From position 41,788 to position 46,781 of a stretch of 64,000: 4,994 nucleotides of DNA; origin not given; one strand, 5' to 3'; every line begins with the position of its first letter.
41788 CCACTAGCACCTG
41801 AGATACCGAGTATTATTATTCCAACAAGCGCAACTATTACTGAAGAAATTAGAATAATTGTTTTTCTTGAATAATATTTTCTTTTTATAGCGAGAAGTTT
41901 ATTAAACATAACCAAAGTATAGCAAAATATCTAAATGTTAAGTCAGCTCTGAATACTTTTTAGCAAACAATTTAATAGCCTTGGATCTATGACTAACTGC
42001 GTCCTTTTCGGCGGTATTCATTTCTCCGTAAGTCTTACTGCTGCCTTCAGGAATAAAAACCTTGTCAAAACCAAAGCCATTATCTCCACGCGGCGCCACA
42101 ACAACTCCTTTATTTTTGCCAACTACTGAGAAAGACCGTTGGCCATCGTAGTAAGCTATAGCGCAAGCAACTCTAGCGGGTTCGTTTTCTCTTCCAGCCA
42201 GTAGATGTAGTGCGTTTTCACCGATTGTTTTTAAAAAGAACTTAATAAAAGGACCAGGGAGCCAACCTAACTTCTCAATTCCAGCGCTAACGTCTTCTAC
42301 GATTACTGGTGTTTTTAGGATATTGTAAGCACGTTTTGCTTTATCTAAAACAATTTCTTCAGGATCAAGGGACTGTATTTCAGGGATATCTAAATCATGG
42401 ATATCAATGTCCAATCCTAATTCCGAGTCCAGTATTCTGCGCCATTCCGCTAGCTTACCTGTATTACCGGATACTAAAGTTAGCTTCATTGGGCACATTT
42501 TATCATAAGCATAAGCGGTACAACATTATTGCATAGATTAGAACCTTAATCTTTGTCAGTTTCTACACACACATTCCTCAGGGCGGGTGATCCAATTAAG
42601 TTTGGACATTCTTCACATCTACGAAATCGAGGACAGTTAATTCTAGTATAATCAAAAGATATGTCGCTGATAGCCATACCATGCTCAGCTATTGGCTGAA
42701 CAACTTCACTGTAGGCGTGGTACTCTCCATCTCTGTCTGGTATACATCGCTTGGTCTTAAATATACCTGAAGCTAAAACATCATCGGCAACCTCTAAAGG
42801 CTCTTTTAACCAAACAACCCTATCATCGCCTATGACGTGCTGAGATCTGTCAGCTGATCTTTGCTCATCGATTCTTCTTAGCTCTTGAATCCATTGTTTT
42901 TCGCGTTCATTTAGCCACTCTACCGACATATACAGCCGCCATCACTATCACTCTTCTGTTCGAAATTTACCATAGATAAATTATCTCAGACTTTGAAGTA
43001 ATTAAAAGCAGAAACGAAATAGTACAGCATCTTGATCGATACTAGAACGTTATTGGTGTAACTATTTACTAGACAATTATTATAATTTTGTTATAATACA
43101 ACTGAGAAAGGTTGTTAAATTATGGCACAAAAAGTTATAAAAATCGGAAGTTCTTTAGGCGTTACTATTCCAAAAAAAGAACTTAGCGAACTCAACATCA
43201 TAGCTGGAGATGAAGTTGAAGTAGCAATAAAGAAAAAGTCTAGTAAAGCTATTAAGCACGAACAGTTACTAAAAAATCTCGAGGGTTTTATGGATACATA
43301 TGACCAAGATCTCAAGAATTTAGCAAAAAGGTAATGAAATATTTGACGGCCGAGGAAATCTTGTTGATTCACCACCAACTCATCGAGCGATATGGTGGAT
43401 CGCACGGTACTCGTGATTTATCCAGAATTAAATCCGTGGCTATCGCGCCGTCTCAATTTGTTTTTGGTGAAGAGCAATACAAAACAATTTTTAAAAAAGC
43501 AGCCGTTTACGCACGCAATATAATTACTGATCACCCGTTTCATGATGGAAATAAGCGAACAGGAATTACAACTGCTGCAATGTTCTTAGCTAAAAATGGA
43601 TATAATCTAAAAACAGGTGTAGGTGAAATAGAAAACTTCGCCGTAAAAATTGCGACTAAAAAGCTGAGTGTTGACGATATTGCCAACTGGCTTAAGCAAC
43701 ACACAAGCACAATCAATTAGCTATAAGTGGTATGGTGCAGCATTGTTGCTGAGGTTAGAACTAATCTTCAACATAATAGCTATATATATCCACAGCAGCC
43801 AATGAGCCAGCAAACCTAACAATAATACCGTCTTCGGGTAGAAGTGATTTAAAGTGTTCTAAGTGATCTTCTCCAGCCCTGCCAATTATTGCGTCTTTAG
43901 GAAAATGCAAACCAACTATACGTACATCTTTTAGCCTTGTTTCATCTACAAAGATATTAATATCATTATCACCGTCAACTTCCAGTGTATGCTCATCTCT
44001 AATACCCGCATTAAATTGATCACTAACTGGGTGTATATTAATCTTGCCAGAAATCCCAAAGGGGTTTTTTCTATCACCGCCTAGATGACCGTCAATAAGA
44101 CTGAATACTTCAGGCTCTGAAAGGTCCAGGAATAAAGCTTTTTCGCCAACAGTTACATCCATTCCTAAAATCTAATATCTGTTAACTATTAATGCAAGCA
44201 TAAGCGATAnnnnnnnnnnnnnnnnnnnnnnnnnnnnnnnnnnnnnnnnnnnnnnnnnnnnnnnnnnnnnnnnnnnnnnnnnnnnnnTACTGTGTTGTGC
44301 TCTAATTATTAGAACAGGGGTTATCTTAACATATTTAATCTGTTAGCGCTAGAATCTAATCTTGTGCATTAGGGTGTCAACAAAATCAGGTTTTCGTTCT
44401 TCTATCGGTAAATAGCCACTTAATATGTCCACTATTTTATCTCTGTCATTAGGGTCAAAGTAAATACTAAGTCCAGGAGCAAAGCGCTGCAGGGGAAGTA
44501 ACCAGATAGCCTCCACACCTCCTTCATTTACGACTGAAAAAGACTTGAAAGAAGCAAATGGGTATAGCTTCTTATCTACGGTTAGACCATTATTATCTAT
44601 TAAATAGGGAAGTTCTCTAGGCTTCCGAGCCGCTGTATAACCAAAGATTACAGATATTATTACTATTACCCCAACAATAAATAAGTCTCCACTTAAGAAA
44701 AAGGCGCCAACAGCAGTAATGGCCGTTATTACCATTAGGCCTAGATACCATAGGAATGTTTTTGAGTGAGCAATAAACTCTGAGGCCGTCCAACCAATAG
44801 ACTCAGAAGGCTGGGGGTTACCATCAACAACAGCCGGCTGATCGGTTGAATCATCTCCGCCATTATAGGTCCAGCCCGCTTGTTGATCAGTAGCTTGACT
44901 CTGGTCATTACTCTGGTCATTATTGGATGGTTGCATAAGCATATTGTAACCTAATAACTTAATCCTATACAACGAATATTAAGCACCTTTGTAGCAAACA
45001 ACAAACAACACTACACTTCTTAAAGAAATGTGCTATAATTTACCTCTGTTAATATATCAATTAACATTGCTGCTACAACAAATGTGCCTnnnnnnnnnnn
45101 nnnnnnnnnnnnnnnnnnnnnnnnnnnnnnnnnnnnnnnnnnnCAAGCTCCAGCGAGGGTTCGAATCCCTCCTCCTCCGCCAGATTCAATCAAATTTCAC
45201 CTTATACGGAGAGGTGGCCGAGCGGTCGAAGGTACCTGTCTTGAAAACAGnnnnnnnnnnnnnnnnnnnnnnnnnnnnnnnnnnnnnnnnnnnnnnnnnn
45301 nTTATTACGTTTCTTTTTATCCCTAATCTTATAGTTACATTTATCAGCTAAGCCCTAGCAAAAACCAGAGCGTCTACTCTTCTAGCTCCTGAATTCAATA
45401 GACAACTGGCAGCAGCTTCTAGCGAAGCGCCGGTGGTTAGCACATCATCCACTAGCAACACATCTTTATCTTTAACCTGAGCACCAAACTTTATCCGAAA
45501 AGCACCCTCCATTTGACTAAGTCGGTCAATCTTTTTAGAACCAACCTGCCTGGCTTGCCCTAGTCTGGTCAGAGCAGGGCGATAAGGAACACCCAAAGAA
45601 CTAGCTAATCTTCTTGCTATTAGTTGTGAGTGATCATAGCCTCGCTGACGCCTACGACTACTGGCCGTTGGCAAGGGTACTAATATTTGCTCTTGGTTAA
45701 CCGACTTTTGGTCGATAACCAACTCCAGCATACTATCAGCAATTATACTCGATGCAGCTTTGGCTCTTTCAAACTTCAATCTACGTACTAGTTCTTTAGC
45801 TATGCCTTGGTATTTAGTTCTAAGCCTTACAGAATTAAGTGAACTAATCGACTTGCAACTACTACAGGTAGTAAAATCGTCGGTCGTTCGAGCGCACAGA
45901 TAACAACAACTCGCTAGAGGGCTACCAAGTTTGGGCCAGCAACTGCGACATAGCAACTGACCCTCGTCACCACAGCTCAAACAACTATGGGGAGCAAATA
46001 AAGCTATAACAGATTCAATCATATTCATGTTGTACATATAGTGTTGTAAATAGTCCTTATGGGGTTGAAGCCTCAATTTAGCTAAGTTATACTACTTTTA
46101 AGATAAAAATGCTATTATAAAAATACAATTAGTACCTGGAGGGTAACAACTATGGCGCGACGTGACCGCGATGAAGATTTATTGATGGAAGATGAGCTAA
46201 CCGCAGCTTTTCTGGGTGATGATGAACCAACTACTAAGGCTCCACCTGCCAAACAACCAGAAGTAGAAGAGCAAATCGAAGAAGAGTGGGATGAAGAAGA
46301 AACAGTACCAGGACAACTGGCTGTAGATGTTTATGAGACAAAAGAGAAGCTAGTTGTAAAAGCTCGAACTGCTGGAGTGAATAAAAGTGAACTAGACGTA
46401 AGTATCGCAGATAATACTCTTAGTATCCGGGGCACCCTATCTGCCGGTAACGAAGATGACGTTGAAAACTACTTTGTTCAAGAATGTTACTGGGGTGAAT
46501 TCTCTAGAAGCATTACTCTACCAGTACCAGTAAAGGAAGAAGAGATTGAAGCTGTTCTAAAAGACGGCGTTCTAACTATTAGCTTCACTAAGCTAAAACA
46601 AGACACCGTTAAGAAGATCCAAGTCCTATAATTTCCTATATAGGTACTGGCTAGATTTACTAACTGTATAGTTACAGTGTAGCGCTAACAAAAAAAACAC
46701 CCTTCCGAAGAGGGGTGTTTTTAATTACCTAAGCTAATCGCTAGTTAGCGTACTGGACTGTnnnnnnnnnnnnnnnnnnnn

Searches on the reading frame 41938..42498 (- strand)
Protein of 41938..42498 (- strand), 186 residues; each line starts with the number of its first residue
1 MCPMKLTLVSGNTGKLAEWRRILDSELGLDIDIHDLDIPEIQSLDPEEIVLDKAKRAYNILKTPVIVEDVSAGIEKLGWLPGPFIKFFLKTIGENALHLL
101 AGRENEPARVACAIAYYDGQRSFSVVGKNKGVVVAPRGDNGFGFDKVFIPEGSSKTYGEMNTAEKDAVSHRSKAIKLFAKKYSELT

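Call 77: search_protein_families(library=pfam, proteins=[window:41938-42498:-], max_evalue=0.001)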
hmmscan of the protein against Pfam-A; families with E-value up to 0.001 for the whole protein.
window:41938-42498:- (186 aa): 1 family
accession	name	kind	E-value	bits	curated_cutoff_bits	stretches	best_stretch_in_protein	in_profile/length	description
PF01725.21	Ham1p_like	-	3.1e-41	141.7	22.5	1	6-180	1-185/186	Ham1 family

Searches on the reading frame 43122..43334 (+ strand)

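Call 96: search_protein_families(library=pfam, proteins=[window:43122-43334:+], max_evalue=0.001)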
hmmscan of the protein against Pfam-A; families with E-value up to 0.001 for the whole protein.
window:43122-43334:+ (70 aa): 1 family
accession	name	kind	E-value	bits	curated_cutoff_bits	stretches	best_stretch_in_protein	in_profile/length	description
PF04014.23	MazE_antitoxin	-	7.2e-06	26.3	24.7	1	6-36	2-32/48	Antidote-toxin recognition MazE, bacterial antitoxin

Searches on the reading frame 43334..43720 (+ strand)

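Call 77: search_protein_families(library=pfam, proteins=[window:43334-43720:+], max_evalue=0.001)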
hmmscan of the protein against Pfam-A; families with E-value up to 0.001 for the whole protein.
window:43334-43720:+ (128 aa): 1 family
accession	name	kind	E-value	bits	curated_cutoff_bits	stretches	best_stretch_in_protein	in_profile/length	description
PF02661.23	Fic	-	9e-19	68.6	24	1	3-85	1-93/93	Fic/DOC family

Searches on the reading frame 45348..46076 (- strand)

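Call 77: search_protein_families(library=pfam, proteins=[window:45348-46076:-], max_evalue=0.001)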
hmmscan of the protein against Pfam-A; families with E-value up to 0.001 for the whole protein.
window:45348-46076:- (242 aa): 2 families
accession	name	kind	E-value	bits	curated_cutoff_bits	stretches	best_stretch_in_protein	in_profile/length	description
PF00156.33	Pribosyltran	-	9.9e-09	35.1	26.3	1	153-240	43-124/158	Phosphoribosyl transferase domain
PF18912.6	DZR_2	-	4.2e-05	23.7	27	1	25-75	3-56/56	Double zinc ribbon domain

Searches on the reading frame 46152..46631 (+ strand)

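Call 77: search_protein_families(library=pfam, proteins=[window:46152-46631:+], max_evalue=0.001)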
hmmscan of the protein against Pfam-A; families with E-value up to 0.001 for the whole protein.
window:46152-46631:+ (159 aa): 2 families
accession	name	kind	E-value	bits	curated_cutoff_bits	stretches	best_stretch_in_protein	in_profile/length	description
PF00011.27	HSP20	-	3.3e-19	69.3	20.8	1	60-158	2-101/102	Hsp20/alpha crystallin family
PF17886.7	ArsA_HSP20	-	2.5e-07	30.6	22.5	1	66-145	3-63/63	HSP20-like domain found in ArsA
